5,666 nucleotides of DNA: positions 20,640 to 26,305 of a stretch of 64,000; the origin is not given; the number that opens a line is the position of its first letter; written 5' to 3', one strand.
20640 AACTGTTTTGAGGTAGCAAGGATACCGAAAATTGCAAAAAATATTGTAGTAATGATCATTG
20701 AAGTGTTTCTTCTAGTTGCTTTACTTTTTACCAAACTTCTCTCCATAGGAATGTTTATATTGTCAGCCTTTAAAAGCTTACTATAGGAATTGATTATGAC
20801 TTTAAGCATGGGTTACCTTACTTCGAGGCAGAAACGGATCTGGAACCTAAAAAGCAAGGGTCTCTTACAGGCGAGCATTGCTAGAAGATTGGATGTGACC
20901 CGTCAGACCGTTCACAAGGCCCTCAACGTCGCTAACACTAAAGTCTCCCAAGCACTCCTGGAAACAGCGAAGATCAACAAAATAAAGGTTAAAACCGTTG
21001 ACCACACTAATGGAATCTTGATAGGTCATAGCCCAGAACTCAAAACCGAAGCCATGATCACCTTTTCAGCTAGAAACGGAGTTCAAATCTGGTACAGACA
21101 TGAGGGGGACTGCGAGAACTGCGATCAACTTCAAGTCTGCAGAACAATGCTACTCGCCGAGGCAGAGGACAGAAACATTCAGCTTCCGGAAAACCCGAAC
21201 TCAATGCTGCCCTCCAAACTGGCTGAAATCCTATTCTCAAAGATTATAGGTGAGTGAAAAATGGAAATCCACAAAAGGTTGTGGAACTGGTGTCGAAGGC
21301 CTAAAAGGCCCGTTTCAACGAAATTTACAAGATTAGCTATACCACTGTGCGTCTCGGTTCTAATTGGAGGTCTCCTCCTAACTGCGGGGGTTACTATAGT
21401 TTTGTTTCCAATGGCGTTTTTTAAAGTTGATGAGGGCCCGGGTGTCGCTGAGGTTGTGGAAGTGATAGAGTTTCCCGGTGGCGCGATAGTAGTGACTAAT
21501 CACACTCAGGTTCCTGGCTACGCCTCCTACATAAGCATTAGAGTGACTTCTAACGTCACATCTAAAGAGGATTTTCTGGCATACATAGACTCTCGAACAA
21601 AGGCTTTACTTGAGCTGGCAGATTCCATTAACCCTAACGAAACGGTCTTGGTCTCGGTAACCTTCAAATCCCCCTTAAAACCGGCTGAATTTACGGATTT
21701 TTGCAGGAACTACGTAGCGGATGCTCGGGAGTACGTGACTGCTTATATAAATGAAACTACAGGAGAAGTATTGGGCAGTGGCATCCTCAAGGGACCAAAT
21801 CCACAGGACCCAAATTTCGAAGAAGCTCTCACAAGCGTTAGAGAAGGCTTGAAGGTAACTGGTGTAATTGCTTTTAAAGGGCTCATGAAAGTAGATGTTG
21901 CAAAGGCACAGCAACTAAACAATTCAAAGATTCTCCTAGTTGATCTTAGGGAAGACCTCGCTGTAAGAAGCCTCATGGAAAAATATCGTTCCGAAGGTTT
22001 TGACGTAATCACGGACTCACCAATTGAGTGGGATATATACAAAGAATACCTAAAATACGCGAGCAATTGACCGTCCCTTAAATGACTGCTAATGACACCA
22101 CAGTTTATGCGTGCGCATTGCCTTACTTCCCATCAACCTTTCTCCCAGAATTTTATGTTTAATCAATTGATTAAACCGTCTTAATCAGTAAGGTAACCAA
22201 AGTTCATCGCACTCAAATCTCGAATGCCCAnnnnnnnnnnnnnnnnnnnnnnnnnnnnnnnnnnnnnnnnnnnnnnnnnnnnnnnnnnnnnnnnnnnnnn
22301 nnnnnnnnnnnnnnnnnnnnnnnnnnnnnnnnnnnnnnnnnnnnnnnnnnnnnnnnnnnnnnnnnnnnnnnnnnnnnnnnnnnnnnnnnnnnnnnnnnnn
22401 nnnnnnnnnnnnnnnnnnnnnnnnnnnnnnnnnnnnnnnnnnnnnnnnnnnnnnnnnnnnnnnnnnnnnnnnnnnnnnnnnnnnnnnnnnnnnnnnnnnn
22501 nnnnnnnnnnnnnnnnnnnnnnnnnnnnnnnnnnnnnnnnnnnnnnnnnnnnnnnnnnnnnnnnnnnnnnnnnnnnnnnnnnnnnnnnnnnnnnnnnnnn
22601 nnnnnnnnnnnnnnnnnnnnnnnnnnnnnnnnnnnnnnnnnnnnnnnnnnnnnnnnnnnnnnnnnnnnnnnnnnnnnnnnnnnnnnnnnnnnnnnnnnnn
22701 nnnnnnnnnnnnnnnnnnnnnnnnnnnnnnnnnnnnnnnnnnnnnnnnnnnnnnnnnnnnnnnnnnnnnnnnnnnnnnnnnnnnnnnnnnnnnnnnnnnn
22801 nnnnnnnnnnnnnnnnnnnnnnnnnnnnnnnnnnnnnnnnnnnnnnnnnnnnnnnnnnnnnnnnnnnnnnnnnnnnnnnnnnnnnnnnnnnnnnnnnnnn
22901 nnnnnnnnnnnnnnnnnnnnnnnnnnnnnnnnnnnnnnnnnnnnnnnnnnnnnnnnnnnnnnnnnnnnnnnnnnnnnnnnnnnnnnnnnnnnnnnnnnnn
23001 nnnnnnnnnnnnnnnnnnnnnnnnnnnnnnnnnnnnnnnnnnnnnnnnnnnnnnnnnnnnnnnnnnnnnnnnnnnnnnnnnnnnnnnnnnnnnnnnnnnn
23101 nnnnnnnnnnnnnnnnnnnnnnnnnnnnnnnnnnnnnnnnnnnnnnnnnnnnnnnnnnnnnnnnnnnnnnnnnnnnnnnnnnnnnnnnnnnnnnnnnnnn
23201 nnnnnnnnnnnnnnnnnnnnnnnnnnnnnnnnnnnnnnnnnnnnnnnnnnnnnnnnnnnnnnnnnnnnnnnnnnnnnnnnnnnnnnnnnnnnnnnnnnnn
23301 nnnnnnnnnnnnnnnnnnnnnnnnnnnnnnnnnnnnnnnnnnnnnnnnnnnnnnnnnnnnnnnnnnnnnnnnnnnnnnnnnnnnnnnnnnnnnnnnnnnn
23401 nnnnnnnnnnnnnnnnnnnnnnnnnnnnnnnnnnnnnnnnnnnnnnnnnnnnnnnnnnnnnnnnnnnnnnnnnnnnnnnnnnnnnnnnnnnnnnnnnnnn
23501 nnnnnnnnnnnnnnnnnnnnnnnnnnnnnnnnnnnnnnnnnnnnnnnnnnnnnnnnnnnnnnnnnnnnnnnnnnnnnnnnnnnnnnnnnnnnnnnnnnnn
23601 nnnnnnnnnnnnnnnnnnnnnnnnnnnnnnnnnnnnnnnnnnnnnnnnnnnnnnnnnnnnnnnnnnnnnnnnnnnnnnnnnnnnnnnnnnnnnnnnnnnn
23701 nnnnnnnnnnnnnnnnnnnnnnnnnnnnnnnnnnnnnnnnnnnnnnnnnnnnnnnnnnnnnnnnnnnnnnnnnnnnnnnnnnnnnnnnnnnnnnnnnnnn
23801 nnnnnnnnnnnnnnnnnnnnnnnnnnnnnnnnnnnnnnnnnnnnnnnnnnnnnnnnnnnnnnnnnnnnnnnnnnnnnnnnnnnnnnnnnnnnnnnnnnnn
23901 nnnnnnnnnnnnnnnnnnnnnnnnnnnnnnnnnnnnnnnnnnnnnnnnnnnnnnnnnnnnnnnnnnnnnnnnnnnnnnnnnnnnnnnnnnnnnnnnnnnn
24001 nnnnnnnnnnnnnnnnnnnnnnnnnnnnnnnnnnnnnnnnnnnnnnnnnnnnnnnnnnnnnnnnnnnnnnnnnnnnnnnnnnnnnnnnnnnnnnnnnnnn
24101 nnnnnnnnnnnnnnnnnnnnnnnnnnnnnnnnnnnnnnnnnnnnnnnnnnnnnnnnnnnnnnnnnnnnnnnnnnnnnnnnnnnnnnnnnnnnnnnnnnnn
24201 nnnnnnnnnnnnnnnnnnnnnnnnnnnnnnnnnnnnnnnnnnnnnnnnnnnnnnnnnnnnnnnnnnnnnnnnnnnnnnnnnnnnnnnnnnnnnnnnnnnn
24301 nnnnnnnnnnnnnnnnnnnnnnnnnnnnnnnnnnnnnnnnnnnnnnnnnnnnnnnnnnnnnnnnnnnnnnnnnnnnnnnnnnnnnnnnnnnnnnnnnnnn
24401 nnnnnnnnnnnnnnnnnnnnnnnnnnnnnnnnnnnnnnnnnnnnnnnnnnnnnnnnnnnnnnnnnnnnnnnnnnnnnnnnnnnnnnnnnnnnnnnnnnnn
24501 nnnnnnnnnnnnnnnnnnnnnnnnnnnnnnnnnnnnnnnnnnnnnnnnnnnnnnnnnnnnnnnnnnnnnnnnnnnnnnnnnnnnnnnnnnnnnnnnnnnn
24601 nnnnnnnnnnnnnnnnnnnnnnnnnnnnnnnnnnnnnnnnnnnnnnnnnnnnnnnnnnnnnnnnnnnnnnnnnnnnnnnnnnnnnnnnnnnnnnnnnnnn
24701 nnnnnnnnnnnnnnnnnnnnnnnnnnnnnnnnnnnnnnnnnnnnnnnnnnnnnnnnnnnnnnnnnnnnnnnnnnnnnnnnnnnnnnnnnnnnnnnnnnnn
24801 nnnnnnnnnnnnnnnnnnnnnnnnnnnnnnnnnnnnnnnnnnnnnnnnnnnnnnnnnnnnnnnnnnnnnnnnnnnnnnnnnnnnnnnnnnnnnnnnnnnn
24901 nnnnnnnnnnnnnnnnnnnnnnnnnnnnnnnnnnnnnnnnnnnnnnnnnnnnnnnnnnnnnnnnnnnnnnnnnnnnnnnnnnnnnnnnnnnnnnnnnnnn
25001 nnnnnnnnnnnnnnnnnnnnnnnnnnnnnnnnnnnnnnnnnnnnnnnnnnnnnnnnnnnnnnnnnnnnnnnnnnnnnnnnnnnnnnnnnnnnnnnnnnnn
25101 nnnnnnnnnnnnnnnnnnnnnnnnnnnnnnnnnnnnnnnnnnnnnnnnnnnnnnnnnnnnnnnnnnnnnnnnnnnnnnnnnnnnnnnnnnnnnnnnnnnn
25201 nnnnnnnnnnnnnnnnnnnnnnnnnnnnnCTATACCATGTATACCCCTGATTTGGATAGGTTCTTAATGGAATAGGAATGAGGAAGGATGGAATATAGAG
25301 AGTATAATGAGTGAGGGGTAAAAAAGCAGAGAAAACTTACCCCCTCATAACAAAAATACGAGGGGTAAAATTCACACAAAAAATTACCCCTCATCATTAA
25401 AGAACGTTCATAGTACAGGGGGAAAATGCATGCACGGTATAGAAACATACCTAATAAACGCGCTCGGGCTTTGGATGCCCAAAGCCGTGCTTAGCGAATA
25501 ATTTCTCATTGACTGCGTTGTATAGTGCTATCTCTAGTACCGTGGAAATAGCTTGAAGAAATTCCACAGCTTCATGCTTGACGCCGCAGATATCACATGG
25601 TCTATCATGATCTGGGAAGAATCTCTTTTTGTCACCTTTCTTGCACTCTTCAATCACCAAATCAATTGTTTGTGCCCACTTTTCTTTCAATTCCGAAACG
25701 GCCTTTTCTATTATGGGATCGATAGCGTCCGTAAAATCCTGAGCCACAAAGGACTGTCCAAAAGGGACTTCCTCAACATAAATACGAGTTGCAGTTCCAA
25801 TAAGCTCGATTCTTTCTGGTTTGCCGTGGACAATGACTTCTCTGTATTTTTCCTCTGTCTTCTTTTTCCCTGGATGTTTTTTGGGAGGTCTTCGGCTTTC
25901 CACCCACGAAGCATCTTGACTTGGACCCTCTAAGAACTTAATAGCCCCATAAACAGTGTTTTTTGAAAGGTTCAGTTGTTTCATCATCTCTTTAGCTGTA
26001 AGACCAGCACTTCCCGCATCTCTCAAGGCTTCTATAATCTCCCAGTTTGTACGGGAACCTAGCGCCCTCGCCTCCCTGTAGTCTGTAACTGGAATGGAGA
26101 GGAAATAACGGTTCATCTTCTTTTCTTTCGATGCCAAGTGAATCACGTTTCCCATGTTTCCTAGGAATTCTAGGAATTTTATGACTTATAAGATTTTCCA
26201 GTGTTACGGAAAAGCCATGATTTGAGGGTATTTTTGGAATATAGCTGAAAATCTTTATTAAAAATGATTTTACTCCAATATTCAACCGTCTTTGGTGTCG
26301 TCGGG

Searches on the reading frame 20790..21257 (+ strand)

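Call 11: search_protein_families(library=pfam, proteins=[window:20790-21257:+], max_evalue=0.01)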
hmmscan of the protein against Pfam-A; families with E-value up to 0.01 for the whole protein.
window:20790-21257:+ (155 aa): 3 families
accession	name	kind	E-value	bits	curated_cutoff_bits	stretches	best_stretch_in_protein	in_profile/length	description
PF12802.13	MarR_2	-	0.0049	17.4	27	1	23-47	18-43/61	MarR family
PF08279.18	HTH_11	-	0.0052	17.1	25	1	21-45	11-36/55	HTH domain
PF00196.25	GerE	-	0.0066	16.5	23.5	0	10-42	3-35/57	Bacterial regulatory proteins, luxR family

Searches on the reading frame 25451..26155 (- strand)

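Call 11: search_protein_families(library=pfam, proteins=[window:25451-26155:-], max_evalue=0.01)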
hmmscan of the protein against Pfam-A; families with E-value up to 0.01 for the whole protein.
window:25451-26155:- (234 aa): 4 families
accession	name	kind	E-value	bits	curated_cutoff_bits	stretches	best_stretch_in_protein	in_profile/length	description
PF08279.18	HTH_11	-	1.1e-05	25.7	25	1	40-76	5-40/55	HTH domain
PF07750.17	GcrA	-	0.0025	18.7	26.9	1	39-108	6-67/155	GcrA cell cycle regulator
PF12840.13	HTH_20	-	0.0025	18.2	27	1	32-69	1-36/51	Helix-turn-helix domain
PF13412.12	HTH_24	-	0.0048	16.9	21.9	1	35-76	3-42/48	Winged helix-turn-helix DNA-binding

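Call 89: search_protein_families(library=padloc, proteins=[window:25451-26155:-], max_evalue=0.001)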
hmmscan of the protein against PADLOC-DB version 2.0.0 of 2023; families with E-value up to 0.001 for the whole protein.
window:25451-26155:- (234 aa): 1 family
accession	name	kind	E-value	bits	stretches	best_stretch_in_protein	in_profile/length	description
PDLC01438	Csa3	-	3.5e-05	22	1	29-130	142-221/305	"CAS-I,CAS-II,CAS-III,CAS-IV,CAS-V,CAS-VI; associated_signaling"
